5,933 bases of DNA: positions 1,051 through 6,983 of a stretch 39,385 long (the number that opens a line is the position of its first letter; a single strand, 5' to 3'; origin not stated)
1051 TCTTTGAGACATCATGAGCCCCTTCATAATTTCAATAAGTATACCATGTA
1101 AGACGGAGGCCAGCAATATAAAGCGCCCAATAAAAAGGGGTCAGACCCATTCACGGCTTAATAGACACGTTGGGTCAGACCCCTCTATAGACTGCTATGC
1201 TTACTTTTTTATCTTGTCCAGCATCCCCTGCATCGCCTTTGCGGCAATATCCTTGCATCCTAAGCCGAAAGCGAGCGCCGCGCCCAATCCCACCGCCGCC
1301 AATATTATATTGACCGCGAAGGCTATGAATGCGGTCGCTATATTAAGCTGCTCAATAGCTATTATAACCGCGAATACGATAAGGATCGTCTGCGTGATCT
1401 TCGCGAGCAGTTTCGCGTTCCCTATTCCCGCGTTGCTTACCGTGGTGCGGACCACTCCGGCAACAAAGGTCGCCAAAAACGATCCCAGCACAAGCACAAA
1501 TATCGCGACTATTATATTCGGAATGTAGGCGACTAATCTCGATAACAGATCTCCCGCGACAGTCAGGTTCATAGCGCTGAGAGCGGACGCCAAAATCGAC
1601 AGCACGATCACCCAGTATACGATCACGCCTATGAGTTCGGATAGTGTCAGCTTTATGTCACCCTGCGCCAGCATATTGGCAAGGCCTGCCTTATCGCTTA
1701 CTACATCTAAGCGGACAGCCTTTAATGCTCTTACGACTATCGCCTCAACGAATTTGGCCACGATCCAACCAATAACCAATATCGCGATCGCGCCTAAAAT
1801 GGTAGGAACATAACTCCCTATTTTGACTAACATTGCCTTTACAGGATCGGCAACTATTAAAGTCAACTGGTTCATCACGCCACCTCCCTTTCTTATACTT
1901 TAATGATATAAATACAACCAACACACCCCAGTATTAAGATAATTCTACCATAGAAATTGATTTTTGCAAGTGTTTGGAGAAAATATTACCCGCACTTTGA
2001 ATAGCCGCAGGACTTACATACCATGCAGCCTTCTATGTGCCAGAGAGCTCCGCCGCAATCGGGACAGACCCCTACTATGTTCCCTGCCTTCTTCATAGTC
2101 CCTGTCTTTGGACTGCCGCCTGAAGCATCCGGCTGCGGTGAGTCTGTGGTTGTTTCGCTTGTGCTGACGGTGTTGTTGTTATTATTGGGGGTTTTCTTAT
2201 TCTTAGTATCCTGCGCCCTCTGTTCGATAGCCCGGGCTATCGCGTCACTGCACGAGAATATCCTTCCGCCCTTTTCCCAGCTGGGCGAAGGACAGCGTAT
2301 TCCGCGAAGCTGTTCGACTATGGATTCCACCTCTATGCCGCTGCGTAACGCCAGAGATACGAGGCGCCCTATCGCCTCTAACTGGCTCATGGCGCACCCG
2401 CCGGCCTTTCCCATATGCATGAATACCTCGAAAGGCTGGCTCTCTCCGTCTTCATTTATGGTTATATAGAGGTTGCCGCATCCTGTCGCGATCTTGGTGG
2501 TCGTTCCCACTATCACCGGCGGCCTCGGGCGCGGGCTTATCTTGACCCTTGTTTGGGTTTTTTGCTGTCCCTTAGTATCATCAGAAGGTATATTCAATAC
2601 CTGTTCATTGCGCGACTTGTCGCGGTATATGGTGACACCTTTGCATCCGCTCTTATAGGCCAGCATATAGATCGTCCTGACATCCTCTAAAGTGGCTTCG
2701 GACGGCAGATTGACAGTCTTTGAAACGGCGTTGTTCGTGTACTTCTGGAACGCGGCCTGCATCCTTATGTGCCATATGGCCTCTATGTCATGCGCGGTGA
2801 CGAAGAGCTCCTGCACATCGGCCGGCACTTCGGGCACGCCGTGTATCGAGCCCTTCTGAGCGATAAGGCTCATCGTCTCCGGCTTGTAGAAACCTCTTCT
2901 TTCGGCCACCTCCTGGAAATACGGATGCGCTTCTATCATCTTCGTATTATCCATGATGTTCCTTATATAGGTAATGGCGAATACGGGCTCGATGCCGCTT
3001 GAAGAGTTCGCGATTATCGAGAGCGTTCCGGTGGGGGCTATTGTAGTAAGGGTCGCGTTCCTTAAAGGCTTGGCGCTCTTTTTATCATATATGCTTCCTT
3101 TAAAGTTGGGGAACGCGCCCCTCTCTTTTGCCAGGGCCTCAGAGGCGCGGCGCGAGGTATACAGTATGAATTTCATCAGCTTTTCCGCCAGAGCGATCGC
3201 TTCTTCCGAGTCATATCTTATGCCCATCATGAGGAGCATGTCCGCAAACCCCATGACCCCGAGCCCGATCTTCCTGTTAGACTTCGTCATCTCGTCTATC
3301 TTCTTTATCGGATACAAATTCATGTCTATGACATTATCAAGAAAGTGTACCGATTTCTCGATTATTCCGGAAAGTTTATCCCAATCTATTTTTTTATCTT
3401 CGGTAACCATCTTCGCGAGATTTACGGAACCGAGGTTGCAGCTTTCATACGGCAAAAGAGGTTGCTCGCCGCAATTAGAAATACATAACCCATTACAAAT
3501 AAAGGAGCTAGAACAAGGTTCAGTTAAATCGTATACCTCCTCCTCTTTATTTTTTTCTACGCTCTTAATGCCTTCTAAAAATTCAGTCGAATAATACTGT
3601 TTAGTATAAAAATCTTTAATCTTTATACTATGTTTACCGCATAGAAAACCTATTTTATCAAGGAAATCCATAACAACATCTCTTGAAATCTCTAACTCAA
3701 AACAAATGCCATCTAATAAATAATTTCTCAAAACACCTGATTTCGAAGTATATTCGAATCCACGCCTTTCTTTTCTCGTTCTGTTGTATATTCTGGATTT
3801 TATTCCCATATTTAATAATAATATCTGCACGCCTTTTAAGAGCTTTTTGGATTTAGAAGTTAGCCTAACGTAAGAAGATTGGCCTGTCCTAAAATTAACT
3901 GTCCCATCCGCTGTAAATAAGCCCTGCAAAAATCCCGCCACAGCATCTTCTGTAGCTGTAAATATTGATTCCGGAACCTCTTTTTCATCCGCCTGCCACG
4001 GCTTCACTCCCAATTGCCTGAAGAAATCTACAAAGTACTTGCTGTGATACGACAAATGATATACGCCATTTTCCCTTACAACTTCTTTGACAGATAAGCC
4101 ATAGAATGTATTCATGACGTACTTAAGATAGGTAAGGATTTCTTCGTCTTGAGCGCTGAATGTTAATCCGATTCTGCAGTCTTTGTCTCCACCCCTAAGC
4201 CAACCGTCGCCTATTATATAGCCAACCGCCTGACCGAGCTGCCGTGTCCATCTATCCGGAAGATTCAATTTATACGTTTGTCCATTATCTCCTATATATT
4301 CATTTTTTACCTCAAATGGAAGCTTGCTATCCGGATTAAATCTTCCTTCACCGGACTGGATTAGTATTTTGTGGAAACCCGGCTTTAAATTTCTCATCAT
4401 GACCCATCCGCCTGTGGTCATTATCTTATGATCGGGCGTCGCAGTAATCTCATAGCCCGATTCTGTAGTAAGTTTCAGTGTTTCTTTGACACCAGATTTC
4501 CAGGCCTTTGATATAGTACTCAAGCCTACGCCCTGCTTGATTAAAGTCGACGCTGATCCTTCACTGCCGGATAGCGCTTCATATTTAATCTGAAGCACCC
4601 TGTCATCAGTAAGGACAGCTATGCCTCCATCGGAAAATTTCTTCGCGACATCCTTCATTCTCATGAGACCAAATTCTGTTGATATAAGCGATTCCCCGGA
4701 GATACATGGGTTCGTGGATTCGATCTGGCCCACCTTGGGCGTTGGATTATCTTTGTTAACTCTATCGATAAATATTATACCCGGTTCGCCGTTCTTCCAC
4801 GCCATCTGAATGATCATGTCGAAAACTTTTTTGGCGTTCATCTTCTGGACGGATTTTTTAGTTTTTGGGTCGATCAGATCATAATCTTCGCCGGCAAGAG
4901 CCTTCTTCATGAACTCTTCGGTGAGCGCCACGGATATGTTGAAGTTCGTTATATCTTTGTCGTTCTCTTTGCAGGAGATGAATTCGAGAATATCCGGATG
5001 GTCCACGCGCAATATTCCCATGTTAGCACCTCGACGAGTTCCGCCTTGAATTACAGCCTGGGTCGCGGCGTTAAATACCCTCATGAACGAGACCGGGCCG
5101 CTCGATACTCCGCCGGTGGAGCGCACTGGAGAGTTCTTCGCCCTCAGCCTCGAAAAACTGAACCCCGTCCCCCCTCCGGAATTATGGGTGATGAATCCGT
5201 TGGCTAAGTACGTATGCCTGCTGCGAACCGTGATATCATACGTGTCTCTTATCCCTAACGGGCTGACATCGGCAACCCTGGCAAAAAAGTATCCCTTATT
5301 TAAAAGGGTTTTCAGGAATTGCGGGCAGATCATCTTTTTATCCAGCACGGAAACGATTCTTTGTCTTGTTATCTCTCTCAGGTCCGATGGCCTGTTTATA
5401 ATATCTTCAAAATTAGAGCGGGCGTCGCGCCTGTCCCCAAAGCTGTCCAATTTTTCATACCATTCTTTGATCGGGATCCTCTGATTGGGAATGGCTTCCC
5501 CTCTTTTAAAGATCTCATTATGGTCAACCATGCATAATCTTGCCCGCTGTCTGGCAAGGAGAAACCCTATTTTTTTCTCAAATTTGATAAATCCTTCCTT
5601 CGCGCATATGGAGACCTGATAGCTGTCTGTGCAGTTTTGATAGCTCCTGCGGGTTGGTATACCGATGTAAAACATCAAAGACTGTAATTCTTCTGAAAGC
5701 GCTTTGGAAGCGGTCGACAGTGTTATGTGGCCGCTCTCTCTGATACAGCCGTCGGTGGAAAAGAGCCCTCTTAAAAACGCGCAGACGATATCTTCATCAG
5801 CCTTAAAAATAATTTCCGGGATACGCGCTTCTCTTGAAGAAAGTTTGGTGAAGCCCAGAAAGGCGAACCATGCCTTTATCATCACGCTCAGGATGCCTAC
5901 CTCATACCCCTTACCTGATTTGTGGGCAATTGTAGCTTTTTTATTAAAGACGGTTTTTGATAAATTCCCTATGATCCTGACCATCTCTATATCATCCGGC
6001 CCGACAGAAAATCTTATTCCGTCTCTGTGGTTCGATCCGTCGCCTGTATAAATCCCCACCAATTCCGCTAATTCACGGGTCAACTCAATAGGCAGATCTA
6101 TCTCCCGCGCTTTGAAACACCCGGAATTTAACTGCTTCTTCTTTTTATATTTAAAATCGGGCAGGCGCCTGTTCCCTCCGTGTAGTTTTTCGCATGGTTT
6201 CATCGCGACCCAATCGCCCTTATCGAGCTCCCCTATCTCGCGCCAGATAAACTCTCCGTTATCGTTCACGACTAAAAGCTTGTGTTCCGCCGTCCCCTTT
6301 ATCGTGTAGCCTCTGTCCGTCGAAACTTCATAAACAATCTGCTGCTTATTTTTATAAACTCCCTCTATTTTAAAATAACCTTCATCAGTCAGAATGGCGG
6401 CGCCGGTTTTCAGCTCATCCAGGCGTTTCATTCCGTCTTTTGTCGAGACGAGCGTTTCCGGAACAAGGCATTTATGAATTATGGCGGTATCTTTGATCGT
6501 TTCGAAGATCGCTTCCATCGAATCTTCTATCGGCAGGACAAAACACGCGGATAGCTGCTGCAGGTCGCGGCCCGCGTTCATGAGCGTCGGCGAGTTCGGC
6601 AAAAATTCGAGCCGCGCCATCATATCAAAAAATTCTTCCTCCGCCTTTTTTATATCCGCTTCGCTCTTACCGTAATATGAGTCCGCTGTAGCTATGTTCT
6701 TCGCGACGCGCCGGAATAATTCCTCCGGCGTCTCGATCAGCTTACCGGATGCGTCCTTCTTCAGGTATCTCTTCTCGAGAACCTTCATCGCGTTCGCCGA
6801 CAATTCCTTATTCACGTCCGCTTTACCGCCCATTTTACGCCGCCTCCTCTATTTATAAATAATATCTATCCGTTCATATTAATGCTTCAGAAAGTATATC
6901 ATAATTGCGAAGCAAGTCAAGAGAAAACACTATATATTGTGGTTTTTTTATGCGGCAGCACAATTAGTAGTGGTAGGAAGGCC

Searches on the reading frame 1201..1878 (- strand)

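Call 7: search_protein_families(library=pfam, proteins=[window:1201-1878:-], max_evalue=0.001)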
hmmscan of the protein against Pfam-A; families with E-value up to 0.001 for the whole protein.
window:1201-1878:- (225 aa): 1 family
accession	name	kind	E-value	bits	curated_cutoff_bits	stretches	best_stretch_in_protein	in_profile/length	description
PF05552.17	MS_channel_1st_1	-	2.5e-22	78.9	22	2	11-58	1-48/50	Mechanosensitive ion channel, conserved TM helix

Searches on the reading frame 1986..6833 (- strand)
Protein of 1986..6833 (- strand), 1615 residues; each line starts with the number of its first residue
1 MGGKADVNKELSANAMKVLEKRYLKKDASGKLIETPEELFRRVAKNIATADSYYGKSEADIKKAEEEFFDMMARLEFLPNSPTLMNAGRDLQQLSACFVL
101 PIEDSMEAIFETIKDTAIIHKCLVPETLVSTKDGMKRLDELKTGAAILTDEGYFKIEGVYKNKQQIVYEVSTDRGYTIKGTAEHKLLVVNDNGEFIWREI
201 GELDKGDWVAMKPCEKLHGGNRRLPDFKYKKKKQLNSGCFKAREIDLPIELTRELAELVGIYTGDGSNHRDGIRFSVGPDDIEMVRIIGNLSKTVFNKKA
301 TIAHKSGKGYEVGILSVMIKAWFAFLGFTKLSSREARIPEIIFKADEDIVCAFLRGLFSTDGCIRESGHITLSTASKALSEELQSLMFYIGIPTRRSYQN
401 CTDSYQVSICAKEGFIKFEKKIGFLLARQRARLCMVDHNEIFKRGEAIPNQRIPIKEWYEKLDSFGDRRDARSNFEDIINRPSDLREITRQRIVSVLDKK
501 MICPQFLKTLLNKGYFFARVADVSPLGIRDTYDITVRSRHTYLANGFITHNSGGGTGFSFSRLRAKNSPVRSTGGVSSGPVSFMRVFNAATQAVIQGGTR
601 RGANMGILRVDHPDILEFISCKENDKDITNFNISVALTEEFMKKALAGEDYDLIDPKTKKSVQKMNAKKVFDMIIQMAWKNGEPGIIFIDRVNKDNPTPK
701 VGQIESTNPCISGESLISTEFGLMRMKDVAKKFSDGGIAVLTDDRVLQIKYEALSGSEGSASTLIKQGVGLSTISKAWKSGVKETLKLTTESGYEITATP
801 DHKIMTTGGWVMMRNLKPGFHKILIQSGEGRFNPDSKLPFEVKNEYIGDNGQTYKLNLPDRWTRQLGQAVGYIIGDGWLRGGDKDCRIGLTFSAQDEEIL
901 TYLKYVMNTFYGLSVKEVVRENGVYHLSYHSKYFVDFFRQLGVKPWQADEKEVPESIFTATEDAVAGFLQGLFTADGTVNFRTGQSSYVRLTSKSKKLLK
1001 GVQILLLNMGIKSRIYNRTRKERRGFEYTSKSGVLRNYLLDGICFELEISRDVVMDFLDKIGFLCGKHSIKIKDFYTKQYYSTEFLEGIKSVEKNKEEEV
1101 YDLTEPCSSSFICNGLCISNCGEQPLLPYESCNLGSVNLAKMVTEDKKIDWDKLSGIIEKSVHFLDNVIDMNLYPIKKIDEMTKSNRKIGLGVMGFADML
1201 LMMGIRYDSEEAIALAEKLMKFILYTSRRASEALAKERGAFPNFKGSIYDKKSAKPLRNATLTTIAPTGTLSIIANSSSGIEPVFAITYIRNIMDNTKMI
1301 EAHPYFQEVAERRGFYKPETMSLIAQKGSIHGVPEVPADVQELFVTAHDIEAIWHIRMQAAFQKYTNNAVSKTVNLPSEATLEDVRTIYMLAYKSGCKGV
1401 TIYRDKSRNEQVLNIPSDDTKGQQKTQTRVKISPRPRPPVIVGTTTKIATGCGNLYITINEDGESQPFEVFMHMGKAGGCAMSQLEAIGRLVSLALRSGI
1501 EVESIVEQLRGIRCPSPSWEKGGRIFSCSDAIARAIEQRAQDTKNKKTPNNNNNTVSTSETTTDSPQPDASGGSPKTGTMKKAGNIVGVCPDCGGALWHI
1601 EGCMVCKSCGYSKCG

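Call 7: search_protein_families(library=pfam, proteins=[window:1986-6833:-], max_evalue=0.001)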
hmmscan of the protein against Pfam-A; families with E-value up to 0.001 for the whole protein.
window:1986-6833:- (1615 aa): 5 families
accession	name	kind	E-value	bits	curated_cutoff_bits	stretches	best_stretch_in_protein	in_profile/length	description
PF02867.20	Ribonuc_red_lgC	-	4.3e-132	441.9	23.9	1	549-1403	25-523/523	Ribonucleotide reductase, barrel domain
PF14528.11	LAGLIDADG_3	-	1.3e-35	121.9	22.5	2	964-1062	2-82/82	LAGLIDADG-like domain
PF14890.11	Intein_splicing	-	3e-29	102.2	35.8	2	157-551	39-155/155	Intein splicing domain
PF00317.26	Ribonuc_red_lgN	-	8.1e-26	90.3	28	1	10-91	2-76/77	Ribonucleotide reductase, all-alpha domain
PF12637.14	TSCPD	-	3.4e-24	85.4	22.8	1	1447-1538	6-86/88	TSCPD domain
